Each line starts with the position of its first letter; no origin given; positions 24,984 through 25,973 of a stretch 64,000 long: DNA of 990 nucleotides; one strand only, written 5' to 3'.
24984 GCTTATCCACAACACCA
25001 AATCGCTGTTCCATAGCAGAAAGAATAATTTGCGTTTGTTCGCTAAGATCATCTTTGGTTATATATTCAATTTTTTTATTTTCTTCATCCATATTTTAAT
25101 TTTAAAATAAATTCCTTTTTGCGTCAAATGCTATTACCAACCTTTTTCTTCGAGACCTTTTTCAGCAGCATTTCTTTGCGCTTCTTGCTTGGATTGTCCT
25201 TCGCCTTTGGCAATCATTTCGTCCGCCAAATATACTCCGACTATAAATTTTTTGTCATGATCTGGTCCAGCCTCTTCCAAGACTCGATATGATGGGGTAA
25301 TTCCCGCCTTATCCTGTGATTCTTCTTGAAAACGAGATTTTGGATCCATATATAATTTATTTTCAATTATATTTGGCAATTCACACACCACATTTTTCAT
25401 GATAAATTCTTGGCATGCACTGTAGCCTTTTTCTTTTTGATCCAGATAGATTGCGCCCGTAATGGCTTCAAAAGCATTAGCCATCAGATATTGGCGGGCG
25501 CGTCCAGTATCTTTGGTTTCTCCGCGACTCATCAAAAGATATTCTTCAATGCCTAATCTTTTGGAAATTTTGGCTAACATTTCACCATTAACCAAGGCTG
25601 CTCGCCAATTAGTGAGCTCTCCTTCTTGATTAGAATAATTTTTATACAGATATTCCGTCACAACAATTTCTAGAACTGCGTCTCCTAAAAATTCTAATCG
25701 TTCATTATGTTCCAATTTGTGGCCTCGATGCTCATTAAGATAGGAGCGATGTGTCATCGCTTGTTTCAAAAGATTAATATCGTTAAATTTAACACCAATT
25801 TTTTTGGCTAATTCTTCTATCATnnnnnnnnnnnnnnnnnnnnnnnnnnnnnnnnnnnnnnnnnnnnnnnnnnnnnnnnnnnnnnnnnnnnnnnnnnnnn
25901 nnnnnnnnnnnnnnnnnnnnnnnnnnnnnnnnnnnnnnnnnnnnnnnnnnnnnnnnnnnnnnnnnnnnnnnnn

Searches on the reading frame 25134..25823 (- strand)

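Call 81: search_protein_families(library=pfam, proteins=[window:25134-25823:-], max_evalue=0.001)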
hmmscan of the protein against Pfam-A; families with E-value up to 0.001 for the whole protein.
window:25134-25823:- (229 aa): 4 families
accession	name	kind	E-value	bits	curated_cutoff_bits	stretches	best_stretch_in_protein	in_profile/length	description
PF14622.11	Ribonucleas_3_3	-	1.5e-38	132.2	35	1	15-146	1-125/128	Ribonuclease-III-like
PF00636.31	Ribonuclease_3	-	7.2e-26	91.4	27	1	41-129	1-101/102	Ribonuclease III domain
PF00035.32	dsrm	-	3.4e-16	60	23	1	161-226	1-65/66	Double-stranded RNA binding motif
PF22935.1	RM44_endonuclase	-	1.2e-10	42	27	1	7-125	11-139/139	Large ribosomal subunit protein mL44, endonuclease domain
